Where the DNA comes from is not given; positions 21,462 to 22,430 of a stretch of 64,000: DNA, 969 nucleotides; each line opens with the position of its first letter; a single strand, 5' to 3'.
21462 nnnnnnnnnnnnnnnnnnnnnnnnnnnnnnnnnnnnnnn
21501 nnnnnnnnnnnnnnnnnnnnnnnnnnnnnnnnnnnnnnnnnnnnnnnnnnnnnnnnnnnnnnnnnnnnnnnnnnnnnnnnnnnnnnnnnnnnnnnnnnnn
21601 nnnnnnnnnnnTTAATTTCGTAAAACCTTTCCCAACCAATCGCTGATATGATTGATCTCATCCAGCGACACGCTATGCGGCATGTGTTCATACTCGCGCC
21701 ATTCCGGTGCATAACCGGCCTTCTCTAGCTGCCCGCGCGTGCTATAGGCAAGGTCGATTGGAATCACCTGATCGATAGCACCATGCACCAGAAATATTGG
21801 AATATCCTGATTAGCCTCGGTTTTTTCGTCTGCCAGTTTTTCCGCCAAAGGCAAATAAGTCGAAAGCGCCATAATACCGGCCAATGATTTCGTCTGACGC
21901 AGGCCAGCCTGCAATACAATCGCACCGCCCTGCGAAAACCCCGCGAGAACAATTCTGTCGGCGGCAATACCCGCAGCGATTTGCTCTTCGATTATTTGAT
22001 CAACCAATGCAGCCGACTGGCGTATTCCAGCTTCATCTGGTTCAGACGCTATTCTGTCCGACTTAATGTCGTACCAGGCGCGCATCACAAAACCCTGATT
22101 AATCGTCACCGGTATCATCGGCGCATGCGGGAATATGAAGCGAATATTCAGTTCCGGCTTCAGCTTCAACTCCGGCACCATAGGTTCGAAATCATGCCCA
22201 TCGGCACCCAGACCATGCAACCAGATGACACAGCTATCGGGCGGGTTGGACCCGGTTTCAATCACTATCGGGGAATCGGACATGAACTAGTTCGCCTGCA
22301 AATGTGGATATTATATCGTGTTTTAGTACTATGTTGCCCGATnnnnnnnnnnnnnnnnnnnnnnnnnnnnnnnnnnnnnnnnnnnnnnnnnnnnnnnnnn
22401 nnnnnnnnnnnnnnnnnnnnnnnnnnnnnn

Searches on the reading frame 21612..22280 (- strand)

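Call 70: search_protein_families(library=pfam, proteins=[window:21612-22280:-], max_evalue=0.00001)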
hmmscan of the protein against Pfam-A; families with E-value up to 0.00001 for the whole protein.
window:21612-22280:- (222 aa): 4 families
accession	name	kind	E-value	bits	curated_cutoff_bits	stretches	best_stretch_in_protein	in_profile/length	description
PF02230.22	Abhydrolase_2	-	3.6e-52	177.8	23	1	6-219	5-216/217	Phospholipase/Carboxylesterase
PF03959.19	FSH1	-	3.2e-06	27.4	21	1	18-174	7-175/211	Serine hydrolase (FSH1)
PF00561.26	Abhydrolase_1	-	4e-06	27.1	25.8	0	105-144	66-104/245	alpha/beta hydrolase fold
PF07859.19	Abhydrolase_3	-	7.1e-06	26.4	25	0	84-159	47-127/210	alpha/beta hydrolase fold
